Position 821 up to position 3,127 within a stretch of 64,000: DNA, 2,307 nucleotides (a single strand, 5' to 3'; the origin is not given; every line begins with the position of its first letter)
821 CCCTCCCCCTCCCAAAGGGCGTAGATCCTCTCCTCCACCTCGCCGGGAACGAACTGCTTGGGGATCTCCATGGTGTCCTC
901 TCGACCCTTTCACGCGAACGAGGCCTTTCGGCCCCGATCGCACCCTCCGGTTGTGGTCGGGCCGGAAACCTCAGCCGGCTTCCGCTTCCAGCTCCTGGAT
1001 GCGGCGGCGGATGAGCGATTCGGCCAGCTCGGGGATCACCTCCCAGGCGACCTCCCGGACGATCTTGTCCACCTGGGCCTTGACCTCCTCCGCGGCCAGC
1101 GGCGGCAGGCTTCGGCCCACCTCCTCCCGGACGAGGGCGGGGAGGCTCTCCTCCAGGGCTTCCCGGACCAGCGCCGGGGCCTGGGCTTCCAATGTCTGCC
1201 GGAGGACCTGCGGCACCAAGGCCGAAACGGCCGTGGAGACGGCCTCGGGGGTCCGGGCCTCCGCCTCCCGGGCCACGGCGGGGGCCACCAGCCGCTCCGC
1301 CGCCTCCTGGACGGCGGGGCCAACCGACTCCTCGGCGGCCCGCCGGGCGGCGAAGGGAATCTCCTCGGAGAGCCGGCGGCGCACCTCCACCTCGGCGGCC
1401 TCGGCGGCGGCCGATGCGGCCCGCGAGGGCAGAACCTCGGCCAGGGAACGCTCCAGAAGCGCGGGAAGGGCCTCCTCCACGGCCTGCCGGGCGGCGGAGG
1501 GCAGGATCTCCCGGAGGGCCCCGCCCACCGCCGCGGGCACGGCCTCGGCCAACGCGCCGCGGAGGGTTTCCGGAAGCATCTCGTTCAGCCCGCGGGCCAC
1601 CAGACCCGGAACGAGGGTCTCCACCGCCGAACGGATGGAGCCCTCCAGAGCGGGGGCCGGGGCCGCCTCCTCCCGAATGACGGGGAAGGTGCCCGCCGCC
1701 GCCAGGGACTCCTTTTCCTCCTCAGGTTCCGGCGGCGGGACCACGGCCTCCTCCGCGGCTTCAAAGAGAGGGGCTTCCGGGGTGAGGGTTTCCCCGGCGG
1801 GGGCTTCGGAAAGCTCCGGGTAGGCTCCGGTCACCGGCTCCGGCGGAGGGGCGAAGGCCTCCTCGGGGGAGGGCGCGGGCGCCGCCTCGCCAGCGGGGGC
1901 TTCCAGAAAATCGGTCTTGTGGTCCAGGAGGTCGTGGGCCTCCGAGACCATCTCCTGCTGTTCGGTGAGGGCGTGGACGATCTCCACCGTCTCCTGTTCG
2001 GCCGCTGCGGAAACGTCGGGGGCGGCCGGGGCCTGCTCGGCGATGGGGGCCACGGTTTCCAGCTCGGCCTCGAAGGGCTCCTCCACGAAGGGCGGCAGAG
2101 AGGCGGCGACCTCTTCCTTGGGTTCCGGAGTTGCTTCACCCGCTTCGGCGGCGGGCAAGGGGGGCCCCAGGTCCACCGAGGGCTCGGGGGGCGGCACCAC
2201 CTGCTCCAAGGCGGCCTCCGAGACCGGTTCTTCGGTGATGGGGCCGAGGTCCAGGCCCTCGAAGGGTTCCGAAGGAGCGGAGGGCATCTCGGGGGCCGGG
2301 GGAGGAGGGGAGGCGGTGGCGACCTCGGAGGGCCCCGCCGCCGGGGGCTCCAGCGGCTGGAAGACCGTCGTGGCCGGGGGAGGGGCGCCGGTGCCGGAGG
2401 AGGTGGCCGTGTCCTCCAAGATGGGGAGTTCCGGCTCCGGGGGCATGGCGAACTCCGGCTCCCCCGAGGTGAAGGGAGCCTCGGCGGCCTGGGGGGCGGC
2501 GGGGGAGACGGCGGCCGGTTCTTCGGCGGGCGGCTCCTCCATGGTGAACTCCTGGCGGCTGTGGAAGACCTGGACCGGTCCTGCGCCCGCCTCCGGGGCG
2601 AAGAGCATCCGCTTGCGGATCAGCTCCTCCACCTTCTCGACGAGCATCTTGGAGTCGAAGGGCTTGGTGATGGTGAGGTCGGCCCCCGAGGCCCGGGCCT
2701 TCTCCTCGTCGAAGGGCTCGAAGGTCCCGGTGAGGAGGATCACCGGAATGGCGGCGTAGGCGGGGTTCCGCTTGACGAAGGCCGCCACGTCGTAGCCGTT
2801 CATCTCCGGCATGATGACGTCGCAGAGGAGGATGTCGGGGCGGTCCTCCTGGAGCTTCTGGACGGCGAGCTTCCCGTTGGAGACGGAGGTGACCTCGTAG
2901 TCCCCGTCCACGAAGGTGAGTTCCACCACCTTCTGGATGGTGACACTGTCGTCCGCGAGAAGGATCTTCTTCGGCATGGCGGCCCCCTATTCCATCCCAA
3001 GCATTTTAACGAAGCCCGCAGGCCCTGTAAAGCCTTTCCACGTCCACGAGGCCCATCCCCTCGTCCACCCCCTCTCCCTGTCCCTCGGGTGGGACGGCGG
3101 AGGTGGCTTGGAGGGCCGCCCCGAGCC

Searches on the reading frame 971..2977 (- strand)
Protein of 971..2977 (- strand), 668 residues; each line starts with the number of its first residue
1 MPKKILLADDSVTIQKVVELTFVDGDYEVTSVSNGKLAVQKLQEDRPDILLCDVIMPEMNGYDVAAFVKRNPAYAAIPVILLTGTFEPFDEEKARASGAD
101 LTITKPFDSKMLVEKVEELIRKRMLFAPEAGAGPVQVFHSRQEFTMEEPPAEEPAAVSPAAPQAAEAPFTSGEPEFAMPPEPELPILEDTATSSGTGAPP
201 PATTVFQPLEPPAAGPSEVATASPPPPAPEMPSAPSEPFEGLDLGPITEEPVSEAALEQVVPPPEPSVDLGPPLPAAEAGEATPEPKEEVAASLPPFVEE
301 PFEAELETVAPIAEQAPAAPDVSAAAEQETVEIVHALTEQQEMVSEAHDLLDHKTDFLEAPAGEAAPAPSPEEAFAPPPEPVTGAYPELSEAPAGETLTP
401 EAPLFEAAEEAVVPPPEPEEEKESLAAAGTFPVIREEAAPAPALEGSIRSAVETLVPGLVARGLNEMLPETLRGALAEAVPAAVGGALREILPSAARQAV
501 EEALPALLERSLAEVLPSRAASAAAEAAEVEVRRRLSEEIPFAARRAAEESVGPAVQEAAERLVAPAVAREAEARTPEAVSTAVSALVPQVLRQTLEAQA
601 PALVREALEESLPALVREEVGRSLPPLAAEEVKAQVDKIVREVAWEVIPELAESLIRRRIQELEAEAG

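Call 51: search_protein_families(library=pfam, proteins=[window:971-2977:-], max_evalue=0.00001)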
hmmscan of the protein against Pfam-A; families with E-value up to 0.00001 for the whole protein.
window:971-2977:- (668 aa): 1 family
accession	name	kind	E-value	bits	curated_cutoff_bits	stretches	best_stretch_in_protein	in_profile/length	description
PF00072.30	Response_reg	-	1.2e-21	77.4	30.2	1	5-116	1-110/111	Response regulator receiver domain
